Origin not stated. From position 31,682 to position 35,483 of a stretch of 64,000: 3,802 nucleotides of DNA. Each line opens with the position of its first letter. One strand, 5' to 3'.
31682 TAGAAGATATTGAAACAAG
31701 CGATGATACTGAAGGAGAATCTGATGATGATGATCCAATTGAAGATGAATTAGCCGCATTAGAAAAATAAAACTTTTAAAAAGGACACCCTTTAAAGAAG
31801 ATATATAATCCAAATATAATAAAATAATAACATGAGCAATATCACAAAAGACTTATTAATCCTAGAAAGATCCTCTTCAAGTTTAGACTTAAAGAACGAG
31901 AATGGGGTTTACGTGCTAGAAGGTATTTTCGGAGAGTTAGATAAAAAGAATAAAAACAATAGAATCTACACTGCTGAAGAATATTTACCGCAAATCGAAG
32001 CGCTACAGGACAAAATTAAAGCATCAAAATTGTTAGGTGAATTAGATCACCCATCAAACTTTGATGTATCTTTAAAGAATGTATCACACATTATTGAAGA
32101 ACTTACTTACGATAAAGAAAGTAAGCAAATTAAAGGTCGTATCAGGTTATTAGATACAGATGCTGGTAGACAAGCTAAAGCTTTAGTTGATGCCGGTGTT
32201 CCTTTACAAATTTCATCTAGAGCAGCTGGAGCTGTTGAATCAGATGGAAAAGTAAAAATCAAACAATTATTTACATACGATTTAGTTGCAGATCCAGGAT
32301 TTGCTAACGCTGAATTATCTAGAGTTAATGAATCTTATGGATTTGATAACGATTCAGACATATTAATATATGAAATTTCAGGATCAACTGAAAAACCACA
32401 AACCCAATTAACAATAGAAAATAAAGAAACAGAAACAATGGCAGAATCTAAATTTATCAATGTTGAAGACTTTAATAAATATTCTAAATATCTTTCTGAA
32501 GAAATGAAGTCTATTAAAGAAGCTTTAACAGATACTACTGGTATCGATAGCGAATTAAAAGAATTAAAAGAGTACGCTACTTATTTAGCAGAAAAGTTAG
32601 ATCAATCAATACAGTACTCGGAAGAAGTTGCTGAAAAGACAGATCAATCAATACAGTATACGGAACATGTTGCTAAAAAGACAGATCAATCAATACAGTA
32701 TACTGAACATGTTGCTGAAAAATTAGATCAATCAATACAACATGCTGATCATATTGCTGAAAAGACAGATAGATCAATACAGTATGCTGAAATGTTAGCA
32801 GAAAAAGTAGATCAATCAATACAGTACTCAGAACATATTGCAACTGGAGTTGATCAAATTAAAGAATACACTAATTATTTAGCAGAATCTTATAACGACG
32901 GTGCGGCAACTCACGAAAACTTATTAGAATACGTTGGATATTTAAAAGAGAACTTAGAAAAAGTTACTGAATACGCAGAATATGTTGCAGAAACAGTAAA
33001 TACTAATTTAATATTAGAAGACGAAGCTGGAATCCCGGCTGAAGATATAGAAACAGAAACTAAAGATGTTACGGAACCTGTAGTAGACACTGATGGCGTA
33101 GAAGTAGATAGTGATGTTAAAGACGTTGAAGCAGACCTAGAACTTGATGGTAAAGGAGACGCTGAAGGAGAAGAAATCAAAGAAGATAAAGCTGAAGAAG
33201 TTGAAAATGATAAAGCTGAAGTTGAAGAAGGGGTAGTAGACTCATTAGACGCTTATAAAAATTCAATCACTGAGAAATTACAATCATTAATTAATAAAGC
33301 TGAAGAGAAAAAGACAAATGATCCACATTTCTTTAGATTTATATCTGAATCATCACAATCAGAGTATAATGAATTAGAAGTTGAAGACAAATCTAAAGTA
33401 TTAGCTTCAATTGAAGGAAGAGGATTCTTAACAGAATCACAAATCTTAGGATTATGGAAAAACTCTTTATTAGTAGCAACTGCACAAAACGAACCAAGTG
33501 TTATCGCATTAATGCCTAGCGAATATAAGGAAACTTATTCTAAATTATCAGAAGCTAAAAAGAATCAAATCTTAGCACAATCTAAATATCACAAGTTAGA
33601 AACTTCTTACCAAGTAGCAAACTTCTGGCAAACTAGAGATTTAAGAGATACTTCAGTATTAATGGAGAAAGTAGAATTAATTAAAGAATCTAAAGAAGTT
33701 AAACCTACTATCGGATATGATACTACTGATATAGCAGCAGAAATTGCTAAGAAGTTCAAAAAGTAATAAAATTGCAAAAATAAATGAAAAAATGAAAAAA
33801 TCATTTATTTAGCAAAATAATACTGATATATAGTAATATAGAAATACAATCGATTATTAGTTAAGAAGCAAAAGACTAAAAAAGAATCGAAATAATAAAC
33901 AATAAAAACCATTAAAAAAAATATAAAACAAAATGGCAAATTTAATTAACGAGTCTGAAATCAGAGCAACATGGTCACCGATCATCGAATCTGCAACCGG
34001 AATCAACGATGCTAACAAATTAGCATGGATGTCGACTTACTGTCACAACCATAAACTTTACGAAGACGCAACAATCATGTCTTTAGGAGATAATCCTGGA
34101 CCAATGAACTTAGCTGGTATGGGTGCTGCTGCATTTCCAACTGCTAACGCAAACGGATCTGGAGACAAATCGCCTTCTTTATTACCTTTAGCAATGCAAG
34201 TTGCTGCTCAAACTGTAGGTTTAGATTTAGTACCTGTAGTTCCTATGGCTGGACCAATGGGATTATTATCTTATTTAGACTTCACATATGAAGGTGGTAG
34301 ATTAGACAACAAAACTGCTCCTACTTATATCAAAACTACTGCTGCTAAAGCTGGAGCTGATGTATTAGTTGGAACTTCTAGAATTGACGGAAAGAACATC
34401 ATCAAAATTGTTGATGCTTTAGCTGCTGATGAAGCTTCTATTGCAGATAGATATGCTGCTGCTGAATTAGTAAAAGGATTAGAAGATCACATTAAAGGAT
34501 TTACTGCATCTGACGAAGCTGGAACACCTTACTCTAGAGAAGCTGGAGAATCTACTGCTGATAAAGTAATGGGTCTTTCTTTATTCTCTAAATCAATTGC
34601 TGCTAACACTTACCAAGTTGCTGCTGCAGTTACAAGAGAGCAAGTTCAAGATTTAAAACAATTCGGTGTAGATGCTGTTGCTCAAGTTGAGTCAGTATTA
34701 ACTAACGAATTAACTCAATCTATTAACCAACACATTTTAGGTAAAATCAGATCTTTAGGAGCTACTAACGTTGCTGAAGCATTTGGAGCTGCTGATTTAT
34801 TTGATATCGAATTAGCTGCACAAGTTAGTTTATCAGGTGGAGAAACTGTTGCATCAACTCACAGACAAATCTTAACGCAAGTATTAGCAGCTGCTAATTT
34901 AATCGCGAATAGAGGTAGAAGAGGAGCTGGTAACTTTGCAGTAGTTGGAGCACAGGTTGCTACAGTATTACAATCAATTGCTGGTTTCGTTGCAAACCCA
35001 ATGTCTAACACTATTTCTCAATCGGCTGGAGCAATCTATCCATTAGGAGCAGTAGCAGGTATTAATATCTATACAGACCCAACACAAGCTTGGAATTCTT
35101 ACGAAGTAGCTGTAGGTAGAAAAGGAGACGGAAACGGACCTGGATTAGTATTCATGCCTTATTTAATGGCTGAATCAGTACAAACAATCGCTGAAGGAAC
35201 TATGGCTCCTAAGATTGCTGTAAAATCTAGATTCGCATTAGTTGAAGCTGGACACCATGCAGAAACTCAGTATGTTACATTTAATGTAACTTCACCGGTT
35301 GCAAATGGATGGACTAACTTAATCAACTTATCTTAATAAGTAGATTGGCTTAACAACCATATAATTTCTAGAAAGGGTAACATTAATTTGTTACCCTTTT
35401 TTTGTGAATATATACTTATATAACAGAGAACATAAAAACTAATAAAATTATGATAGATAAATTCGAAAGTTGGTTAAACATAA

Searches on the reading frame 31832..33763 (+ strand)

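Call 9: search_protein_families(library=pfam, proteins=[window:31832-33763:+], max_evalue=0.001)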
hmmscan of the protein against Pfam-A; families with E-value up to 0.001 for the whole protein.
window:31832-33763:+ (644 aa): 2 families
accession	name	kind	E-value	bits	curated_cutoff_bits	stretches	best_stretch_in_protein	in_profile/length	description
PF03420.18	Peptidase_S77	-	4.5e-12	46.3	27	1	14-137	32-155/198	Prohead core protein serine protease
PF20034.4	Peptidase_S80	-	8.8e-07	28.8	23.4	1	21-160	17-181/229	Peptidase S80 family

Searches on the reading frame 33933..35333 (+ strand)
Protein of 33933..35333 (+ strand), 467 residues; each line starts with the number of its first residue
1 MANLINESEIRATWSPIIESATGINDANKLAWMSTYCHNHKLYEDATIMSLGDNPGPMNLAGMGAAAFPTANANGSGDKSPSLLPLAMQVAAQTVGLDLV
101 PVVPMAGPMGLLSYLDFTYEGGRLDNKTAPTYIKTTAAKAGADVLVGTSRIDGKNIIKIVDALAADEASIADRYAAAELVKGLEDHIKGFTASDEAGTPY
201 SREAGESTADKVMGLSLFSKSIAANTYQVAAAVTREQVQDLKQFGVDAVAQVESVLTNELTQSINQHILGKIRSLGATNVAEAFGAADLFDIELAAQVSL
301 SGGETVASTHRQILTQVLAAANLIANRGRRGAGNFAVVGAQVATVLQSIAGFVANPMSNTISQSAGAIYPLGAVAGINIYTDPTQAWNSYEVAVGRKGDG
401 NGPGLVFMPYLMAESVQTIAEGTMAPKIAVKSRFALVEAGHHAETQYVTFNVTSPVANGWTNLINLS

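Call 10: search_protein_families(library=pfam, proteins=[window:33933-35333:+], max_evalue=0.001)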
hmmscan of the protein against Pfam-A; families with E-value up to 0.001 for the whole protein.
window:33933-35333:+ (467 aa): 1 family
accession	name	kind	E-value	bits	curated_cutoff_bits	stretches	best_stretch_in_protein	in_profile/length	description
PF07068.17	Gp23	-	8e-42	144.4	24.4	1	80-442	5-354/376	Major capsid protein Gp23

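Call 51: search_dna_similar(query=window:33933-35333:+, collection=phages, mode=protein, max_rows=15, max_evalue=1e-10)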
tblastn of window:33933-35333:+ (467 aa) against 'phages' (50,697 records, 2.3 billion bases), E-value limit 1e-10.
Records with a match: 573; places in all: 573; records where one place covers at least 80% of the query: 512.
Best place of each record, by identity: <60% 573.
By first word of the organism name: Synechococcus 368; Cyanophage 61; Klebsiella 27; Prochlorococcus 24; Stenotrophomonas 20; Prevotella 15; Pseudomonas 11; Marine 7; uncultured 6; Tenacibaculum 5; and 17 more.
By host as written in the record: - 190; Synechococcus 107; Synechococcus sp. 38; Synechococcus sp. WH7803 28; Synechococcus sp. WH8102 20; Klebsiella pneumoniae 17; Prevotella sp. 15; Synechococcus sp. WH 7803 14; and 61 more.
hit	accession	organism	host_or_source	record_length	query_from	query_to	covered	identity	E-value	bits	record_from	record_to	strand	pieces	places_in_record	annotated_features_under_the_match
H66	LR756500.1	uncultured phage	metagenomic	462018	1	452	97%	52.2%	2e-157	499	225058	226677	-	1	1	record has no annotation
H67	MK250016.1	Prevotella phage Lak-A1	Prevotella sp.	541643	6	452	94%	36.1%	2e-59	315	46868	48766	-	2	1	record has no annotation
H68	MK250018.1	Prevotella phage Lak-A1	Prevotella sp.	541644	6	452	94%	36.1%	2e-59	315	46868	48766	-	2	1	record has no annotation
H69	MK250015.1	Prevotella phage Lak-A1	Prevotella sp.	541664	6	452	94%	36.1%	2e-59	315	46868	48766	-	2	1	record has no annotation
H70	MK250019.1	Prevotella phage Lak-A2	Prevotella sp.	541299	6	452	93%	36.2%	1e-59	316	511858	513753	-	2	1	record has no annotation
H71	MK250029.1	Prevotella phage Lak-C1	Prevotella sp.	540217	6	452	93%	36.2%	1e-59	316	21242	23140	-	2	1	record has no annotation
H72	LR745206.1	uncultured phage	metagenomic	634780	5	453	87%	38.2%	5e-56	289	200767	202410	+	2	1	record has no annotation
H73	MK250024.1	Prevotella phage Lak-B5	Prevotella sp.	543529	6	452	93%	35.5%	3e-59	316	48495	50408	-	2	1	record has no annotation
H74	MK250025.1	Prevotella phage Lak-B6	Prevotella sp.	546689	6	452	93%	35.5%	3e-59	316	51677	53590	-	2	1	record has no annotation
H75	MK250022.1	Prevotella phage Lak-B3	Prevotella sp.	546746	6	452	93%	35.5%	3e-59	316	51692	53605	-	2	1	record has no annotation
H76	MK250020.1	Prevotella phage Lak-B1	Prevotella sp.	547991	6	452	93%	35.5%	3e-59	316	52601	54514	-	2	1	record has no annotation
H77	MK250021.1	Prevotella phage Lak-B2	Prevotella sp.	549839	6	452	93%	35.5%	3e-59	316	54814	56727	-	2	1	record has no annotation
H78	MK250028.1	Prevotella phage Lak-B9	Prevotella sp.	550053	6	452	93%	35.5%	3e-59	316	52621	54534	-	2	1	record has no annotation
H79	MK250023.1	Prevotella phage Lak-B4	Prevotella sp.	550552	6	452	93%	35.5%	3e-59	316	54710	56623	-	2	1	record has no annotation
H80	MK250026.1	Prevotella phage Lak-B7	Prevotella sp.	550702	6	452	93%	35.5%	3e-59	316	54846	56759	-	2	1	record has no annotation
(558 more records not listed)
